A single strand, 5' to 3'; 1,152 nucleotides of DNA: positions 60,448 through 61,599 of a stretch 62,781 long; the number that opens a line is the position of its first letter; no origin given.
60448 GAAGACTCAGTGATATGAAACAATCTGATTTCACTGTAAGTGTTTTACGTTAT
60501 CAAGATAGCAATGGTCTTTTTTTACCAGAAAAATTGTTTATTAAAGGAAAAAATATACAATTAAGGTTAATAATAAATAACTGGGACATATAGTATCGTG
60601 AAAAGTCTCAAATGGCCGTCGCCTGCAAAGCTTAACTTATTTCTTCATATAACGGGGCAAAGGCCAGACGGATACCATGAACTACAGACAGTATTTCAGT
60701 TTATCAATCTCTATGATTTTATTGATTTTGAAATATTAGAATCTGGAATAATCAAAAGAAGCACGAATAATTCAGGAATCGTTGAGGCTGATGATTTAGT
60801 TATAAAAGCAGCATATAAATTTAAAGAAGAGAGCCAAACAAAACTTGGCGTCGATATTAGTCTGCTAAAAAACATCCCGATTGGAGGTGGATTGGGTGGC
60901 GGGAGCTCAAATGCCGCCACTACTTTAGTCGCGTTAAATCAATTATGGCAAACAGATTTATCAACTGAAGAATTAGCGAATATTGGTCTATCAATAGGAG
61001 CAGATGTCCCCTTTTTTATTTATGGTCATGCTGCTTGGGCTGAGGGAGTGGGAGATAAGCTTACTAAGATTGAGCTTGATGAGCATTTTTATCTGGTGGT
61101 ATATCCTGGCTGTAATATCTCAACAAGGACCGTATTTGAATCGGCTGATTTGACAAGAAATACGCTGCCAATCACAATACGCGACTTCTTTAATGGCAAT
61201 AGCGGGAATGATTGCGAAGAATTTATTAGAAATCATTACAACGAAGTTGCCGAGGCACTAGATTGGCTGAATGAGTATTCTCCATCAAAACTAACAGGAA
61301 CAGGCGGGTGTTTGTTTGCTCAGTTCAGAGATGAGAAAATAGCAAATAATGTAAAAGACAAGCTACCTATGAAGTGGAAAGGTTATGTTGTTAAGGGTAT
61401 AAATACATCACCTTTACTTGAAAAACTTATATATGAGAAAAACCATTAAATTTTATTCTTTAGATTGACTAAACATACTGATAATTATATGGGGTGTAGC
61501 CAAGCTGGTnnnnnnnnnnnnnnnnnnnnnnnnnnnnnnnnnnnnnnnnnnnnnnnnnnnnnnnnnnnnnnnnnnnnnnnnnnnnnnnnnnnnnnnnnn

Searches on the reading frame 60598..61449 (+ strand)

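Call 64: search_protein_families(library=pfam, proteins=[window:60598-61449:+], max_evalue=1e-8)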
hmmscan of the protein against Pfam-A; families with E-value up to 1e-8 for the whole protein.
window:60598-61449:+ (283 aa): 1 family
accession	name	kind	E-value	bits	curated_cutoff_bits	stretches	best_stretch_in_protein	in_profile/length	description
PF00288.32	GHMP_kinases_N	-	1.9e-20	73.3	22.3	1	67-143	2-86/87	GHMP kinases N terminal domain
